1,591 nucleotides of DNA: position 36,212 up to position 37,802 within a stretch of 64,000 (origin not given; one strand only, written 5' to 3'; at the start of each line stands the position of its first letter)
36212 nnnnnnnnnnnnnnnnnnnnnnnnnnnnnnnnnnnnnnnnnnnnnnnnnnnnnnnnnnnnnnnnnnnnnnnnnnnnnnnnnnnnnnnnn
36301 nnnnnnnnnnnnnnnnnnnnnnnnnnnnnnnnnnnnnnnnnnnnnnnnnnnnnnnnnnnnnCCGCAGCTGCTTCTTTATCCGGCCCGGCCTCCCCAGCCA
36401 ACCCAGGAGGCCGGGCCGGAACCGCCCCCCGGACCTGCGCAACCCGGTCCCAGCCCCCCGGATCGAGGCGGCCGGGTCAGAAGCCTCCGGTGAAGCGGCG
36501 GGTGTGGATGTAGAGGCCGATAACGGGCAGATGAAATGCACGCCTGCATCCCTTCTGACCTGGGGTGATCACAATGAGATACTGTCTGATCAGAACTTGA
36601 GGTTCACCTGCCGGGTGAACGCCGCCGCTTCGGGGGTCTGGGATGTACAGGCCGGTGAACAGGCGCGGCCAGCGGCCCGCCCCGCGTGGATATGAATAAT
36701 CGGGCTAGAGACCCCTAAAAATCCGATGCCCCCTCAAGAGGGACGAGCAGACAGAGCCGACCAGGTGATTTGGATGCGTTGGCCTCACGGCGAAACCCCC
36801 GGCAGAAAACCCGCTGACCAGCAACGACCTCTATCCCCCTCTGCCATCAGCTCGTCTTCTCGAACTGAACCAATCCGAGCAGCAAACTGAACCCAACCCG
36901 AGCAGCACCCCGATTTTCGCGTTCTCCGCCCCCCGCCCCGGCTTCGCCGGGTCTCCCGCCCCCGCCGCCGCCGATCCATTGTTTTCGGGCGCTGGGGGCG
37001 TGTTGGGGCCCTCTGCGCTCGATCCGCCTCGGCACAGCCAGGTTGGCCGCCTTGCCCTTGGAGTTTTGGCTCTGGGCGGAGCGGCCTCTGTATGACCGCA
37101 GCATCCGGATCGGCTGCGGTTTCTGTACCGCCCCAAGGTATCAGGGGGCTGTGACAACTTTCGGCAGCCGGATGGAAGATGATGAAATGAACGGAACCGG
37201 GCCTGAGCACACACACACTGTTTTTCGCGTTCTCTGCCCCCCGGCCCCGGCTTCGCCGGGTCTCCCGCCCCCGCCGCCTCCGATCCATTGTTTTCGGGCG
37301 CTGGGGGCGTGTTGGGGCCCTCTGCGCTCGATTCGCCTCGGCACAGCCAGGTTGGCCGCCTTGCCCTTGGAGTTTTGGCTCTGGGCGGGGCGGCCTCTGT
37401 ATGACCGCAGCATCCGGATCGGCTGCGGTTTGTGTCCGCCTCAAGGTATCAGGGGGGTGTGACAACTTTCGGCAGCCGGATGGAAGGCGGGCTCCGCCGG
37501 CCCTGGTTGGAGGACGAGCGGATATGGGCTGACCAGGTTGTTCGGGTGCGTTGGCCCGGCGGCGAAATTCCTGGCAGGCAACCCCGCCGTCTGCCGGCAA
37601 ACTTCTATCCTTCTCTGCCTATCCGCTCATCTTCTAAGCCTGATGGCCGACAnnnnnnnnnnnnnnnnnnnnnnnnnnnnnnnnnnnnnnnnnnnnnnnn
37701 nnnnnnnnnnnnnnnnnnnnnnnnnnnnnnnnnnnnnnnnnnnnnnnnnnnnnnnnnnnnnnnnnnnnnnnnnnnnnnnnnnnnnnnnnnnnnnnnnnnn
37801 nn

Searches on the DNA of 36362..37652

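Call 22: search_rna_families(source=window, start=36362, end=37652, threshold=evalue, max_evalue=1, show_alignments=2)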
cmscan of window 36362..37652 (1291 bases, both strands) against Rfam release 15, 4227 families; matches with E-value up to 1: 1.
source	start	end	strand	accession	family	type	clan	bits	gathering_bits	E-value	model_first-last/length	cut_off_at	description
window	37075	37132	-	RF01738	gabT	Cis-reg;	-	23.5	45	0.35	1-61/61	no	gabT RNA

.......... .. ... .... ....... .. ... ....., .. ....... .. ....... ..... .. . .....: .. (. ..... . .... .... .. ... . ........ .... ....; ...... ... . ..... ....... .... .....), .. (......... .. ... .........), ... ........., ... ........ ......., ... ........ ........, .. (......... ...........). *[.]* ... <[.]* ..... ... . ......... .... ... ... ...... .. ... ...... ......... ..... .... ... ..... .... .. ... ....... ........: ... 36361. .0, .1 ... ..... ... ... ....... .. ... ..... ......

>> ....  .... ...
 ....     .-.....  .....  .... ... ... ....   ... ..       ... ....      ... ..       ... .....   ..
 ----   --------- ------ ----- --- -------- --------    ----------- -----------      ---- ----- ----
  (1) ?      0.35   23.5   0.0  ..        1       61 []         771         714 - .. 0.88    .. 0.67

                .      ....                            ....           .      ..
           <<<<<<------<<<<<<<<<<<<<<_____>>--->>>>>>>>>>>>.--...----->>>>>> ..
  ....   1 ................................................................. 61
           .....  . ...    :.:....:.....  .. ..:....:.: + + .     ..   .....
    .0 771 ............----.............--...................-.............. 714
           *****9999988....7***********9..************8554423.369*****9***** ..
